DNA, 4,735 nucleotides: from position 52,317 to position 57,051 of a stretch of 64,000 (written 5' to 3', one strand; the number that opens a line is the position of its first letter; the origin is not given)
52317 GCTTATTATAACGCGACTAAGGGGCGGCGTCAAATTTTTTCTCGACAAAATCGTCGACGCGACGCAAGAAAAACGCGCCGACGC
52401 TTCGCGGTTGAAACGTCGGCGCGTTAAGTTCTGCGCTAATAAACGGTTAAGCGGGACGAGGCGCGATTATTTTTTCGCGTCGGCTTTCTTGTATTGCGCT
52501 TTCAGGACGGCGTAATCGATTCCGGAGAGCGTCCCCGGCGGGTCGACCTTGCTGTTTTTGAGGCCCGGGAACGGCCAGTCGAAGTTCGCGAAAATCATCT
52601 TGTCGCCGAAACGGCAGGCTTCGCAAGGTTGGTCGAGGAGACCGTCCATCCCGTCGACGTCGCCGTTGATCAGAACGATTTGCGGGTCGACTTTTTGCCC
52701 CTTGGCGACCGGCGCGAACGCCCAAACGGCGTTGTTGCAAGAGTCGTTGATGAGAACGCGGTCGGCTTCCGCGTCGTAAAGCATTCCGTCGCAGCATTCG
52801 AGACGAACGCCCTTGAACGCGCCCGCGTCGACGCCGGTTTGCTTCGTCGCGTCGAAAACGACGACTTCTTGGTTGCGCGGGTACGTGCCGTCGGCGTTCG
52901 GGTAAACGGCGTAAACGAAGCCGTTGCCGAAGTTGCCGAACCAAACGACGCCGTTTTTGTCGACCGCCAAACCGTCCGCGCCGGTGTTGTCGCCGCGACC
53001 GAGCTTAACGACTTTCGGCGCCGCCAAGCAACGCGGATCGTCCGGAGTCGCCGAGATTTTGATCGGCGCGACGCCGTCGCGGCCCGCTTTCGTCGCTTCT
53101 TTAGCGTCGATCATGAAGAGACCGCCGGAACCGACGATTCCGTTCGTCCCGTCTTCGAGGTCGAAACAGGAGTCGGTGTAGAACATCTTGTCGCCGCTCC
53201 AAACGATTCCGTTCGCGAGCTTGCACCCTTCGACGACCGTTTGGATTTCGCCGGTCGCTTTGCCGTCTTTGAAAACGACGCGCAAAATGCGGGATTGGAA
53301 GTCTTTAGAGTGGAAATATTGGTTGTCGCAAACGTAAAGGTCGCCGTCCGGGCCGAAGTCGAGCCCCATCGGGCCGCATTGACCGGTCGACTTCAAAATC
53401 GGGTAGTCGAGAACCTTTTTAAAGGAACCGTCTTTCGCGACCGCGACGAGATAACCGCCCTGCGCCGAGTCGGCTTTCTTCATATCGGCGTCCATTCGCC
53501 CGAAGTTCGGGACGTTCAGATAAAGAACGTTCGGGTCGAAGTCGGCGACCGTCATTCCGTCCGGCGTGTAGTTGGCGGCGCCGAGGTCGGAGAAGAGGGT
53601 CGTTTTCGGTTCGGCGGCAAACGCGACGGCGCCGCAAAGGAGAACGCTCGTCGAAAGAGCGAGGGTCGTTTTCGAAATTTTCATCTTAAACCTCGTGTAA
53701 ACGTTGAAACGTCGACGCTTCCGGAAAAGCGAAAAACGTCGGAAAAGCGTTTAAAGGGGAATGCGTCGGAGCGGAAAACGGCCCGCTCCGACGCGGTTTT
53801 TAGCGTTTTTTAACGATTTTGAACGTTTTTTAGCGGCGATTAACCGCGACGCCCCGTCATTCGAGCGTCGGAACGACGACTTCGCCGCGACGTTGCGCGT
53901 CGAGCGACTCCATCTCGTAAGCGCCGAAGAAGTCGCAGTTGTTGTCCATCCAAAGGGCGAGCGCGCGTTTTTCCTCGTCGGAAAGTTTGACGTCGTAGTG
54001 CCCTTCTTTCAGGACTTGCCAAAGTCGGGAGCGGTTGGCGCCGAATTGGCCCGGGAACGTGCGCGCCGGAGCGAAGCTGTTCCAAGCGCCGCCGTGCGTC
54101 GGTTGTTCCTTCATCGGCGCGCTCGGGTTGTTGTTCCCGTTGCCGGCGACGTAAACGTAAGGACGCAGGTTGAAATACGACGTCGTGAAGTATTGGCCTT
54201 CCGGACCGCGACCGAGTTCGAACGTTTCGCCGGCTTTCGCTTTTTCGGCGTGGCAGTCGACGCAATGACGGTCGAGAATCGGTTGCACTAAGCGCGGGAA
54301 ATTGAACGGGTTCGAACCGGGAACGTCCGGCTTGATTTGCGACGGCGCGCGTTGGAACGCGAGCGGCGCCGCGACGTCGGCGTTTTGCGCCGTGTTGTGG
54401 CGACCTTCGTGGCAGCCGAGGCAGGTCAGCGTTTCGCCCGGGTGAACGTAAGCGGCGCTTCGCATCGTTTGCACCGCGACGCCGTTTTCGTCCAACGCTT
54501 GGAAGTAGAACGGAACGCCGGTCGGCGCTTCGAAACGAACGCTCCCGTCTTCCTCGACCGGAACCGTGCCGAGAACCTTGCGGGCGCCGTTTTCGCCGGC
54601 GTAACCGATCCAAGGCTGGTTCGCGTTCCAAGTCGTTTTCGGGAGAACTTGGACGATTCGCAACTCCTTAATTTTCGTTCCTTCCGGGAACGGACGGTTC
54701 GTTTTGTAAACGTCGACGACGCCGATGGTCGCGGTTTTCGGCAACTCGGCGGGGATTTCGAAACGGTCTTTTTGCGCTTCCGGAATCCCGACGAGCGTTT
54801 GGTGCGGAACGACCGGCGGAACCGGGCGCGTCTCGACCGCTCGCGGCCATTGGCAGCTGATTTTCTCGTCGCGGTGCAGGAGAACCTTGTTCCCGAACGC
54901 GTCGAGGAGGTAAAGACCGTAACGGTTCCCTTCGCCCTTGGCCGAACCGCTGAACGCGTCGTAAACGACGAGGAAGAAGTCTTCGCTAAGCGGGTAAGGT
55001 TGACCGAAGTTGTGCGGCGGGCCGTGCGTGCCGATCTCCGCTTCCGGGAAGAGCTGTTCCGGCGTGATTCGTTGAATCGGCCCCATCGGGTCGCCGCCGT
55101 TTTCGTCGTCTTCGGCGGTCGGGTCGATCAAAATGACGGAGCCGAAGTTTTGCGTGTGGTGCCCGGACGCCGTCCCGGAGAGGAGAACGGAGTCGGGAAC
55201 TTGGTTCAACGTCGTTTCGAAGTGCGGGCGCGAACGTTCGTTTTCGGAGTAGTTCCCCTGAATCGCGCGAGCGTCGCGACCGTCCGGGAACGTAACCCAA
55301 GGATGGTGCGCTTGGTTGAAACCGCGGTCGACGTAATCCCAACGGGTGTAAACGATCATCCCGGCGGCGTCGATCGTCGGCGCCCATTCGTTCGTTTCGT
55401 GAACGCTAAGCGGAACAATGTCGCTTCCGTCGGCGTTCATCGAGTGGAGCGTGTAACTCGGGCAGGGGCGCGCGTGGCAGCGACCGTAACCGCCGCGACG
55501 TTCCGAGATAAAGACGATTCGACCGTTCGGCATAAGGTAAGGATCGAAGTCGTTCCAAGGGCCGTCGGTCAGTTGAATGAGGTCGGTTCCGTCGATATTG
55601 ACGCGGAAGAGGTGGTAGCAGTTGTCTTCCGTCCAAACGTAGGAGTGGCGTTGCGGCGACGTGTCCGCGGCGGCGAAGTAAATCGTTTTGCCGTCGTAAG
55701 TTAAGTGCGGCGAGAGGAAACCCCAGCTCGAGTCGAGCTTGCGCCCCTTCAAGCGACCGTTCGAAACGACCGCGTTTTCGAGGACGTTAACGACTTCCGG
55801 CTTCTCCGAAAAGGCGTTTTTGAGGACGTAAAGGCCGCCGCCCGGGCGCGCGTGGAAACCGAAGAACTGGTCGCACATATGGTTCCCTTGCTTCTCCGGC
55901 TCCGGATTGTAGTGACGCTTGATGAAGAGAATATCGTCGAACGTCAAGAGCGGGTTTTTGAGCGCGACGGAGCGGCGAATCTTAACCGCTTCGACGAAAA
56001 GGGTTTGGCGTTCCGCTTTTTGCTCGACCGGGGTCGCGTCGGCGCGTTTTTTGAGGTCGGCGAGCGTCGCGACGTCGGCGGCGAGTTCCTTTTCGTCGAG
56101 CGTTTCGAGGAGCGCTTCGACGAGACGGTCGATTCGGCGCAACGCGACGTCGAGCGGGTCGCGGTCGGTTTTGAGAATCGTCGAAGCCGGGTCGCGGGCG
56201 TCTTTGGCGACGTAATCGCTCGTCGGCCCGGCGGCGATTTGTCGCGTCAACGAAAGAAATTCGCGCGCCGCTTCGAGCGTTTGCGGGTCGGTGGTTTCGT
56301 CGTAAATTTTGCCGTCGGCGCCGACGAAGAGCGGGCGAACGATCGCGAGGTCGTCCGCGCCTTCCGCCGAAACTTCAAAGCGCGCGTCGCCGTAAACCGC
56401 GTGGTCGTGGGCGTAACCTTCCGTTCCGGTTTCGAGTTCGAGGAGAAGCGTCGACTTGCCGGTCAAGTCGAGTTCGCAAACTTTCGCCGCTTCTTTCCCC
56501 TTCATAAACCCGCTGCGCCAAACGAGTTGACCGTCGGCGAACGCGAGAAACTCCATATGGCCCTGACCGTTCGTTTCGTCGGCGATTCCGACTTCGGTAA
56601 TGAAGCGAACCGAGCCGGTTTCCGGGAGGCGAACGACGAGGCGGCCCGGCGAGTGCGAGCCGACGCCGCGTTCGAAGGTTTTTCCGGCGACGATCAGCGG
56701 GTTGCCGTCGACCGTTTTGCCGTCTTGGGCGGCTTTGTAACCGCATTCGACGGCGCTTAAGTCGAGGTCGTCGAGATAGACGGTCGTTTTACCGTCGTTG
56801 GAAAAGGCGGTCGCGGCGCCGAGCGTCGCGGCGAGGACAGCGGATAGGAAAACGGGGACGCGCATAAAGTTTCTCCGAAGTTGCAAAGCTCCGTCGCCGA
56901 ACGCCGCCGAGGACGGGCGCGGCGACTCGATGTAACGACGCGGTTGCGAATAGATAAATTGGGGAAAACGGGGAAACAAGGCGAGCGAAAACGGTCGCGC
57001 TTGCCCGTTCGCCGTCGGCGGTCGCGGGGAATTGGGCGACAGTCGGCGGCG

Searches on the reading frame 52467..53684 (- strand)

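Call 3: search_protein_families(library=pfam, proteins=[window:52467-53684:-])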
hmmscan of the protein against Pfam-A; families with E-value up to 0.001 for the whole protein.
window:52467-53684:- (405 aa): 2 families
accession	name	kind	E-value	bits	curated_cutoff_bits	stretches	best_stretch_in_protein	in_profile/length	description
PF08450.18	SGL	-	1.3e-10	41.7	26.3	0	85-172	69-153/246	SMP-30/Gluconolactonase/LRE-like region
PF01436.27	NHL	-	0.00048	20.5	20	0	103-121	2-20/28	NHL repeat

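Call 4: search_protein_families(library=ncbifam, proteins=[window:52467-53684:-])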
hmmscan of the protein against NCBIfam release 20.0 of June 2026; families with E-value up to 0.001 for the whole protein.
window:52467-53684:- (405 aa): 1 family
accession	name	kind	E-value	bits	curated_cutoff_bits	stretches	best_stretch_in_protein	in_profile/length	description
NF033206.1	ScyE_fam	subfamily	0.00078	19.1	80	0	100-179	250-324/333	ScyD/ScyE family protein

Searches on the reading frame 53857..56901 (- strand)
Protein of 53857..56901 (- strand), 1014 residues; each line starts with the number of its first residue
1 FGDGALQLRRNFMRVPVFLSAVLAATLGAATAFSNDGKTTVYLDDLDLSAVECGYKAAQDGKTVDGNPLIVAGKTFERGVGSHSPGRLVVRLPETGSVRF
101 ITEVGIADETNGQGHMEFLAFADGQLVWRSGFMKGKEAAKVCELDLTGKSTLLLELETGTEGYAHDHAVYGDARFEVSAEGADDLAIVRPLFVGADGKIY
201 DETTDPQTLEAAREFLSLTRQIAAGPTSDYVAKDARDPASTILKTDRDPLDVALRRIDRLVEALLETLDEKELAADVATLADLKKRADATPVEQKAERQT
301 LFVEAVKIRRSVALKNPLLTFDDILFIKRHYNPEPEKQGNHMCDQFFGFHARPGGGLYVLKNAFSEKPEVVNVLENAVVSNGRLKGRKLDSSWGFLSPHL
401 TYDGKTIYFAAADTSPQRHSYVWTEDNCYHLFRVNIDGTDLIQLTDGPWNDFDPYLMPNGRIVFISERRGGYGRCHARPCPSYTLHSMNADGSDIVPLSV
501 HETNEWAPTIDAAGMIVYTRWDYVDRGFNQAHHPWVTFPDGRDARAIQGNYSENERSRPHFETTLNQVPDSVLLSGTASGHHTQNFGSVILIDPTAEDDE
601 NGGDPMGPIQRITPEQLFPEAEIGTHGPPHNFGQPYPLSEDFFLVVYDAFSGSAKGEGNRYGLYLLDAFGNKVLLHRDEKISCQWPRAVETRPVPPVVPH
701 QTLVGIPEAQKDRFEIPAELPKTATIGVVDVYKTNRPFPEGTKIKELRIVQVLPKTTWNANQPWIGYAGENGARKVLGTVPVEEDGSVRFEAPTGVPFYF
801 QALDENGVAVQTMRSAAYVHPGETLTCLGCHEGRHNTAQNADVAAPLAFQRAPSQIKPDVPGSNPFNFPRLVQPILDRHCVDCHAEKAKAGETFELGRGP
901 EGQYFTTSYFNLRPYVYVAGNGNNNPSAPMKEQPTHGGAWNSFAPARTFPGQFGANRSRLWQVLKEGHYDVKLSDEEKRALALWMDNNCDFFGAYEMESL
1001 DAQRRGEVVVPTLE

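Call 33: search_protein_families(library=pfam, proteins=[window:53857-56901:-], max_evalue=0.001)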
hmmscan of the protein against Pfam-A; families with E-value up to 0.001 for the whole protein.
window:53857-56901:- (1014 aa): 3 families
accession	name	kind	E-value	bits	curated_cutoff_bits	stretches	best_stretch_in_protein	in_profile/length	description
PF08305.17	NPCBM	-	4.8e-31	108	23.9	1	40-175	2-136/137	NPCBM/NEW2 domain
PF18582.6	HZS_alpha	-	3.3e-24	85.7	26.6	1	743-832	2-98/98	Hydrazine synthase alpha subunit middle domain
PF07676.18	PD40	-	2.6e-05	24.5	20.9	0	443-472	3-34/38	WD40-like Beta Propeller Repeat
